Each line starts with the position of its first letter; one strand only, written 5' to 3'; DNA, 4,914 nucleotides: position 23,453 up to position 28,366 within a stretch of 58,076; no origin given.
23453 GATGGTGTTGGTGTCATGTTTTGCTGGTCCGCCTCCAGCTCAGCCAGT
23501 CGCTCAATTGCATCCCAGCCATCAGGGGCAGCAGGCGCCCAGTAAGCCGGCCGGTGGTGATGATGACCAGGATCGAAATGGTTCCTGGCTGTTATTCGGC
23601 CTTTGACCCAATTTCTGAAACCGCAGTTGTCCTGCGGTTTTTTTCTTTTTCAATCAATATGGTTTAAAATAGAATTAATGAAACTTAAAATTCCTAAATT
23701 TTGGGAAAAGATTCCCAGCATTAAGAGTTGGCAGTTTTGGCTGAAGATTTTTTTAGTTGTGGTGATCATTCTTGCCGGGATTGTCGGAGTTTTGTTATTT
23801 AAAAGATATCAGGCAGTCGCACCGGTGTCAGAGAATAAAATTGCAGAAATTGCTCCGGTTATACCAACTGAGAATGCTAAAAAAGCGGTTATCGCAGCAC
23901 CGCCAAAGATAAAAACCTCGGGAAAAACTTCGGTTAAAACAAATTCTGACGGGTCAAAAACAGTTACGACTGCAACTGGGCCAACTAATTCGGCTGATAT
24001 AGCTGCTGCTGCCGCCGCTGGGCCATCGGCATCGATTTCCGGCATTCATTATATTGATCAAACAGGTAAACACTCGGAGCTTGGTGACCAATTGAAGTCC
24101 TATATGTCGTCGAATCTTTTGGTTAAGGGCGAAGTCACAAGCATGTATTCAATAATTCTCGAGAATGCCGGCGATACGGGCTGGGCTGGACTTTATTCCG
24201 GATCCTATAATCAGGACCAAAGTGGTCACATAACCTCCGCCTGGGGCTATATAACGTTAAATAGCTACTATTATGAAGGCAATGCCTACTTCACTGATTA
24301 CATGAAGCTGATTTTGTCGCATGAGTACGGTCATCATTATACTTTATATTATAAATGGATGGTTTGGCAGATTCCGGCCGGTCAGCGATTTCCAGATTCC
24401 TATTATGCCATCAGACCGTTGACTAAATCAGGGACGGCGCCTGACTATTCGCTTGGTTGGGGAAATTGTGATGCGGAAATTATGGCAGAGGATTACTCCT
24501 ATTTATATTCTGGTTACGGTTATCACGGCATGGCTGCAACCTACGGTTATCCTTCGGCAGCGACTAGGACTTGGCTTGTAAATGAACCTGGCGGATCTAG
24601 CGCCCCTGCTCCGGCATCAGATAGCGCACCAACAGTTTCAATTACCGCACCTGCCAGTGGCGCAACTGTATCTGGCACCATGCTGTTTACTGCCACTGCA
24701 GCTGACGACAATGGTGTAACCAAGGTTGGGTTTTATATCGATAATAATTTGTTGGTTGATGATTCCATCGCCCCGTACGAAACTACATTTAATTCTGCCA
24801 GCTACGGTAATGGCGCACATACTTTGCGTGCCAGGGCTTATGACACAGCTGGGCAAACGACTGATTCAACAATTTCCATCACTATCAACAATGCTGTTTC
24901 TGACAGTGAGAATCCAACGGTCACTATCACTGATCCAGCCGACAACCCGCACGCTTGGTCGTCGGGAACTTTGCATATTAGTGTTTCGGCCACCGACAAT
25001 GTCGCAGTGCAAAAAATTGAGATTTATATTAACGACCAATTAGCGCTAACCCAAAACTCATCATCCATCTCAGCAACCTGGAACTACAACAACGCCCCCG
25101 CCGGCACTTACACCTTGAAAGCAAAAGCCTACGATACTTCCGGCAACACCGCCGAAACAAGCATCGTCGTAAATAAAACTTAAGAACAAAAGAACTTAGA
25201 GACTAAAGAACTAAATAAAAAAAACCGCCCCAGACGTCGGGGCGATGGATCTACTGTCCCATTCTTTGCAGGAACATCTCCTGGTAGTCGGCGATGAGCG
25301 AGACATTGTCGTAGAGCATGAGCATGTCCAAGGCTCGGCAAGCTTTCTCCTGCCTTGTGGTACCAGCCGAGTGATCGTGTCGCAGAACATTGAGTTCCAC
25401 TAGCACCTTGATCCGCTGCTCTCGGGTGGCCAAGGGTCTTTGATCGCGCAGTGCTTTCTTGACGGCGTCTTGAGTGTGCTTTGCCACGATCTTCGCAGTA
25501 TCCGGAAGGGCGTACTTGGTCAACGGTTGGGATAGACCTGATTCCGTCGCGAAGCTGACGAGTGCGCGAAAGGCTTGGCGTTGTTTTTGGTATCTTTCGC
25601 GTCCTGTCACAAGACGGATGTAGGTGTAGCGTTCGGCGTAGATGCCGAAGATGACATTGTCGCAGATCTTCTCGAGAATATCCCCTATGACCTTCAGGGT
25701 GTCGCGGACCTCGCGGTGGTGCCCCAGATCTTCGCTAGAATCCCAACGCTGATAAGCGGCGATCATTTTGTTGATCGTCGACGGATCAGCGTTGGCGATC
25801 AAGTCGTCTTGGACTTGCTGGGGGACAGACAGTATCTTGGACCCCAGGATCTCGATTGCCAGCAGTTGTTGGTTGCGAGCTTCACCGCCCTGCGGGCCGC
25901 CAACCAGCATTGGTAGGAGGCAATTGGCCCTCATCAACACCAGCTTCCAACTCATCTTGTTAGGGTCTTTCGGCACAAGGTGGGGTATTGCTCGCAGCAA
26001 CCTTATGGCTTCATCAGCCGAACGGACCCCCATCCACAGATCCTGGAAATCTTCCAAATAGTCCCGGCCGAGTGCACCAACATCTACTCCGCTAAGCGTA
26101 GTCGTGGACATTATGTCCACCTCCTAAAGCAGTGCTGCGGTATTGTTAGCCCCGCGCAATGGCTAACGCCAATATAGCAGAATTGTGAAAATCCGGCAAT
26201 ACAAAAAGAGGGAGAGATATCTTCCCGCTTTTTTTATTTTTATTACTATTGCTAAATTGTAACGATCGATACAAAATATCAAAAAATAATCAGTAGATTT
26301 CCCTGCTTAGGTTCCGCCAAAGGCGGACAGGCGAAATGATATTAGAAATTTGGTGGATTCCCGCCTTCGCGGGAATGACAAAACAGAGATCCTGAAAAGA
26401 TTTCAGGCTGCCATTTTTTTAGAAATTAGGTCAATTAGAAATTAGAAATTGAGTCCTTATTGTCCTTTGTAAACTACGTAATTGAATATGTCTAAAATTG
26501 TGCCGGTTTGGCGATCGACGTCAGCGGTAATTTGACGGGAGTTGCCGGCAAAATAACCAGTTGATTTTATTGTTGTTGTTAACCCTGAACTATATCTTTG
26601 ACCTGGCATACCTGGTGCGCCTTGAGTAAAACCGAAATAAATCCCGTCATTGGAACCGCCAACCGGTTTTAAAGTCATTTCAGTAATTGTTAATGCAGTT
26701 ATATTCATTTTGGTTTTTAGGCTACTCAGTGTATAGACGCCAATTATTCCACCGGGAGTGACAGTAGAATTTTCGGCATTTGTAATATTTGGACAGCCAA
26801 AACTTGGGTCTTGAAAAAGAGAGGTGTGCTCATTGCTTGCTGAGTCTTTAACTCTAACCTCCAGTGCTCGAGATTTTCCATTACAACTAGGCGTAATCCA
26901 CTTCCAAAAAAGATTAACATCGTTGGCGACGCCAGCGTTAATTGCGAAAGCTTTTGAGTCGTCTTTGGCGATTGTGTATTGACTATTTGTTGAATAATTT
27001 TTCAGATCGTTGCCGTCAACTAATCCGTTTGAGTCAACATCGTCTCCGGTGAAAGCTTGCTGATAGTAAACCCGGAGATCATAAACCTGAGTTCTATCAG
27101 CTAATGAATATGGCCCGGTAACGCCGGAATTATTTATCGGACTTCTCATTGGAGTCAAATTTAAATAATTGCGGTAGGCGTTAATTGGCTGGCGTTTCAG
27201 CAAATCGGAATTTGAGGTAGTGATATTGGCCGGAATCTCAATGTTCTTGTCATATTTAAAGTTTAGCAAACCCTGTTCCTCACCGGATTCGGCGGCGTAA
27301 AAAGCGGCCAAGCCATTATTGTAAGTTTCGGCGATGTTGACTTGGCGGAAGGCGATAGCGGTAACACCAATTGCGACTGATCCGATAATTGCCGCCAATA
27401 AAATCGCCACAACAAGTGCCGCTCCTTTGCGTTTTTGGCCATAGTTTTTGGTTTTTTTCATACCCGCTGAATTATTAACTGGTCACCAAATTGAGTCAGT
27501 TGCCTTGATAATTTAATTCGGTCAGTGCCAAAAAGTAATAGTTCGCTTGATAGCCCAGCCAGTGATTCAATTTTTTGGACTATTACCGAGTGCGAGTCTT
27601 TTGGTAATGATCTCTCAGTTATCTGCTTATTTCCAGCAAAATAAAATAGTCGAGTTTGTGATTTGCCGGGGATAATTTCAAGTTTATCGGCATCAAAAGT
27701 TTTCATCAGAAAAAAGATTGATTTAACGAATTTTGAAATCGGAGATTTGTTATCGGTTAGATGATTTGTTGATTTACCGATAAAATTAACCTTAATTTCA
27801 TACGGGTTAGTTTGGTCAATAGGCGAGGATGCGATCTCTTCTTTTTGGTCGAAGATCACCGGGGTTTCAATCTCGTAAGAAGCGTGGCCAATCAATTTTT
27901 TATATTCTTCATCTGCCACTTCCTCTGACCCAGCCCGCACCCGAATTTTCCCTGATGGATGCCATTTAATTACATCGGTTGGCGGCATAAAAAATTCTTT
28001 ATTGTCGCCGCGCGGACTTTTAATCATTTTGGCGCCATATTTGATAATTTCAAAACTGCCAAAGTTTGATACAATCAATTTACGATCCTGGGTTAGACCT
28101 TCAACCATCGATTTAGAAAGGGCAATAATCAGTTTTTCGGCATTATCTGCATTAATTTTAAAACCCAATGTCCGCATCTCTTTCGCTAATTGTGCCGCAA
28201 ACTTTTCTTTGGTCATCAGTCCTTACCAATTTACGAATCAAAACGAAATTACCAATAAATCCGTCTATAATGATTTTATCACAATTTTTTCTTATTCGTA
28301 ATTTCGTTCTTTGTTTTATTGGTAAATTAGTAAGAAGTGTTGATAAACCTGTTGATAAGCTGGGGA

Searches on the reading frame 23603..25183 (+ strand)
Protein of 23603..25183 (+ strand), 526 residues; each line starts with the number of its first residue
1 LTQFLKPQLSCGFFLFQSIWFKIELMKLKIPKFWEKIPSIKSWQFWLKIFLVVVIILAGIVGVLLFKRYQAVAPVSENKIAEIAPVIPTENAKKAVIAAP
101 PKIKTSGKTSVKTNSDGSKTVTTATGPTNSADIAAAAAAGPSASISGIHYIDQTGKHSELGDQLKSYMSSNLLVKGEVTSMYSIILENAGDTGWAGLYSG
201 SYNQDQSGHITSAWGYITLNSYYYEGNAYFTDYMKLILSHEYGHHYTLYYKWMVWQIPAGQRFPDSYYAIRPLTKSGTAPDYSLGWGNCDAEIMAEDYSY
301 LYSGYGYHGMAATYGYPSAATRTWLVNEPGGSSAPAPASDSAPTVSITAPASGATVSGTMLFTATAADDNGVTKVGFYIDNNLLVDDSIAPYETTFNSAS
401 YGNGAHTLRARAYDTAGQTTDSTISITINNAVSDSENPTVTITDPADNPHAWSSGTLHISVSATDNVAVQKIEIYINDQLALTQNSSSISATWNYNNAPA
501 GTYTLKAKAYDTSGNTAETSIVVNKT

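Call 68: search_protein_families(library=pfam, proteins=[window:23603-25183:+], max_evalue=0.00001)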
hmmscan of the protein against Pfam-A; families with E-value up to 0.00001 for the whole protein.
window:23603-25183:+ (526 aa): 1 family
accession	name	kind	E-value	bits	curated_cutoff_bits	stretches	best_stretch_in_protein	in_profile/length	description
PF17957.7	Big_7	-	1.3e-32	112.7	24.1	2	343-410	1-70/70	Bacterial Ig domain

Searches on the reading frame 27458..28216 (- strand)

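Call 68: search_protein_families(library=pfam, proteins=[window:27458-28216:-], max_evalue=0.00001)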
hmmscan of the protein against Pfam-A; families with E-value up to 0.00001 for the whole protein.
window:27458-28216:- (252 aa): 1 family
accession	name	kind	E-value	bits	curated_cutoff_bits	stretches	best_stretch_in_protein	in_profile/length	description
PF00216.26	Bac_DNA_binding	-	2e-08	34.8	22.4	1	1-92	1-86/90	Bacterial DNA-binding protein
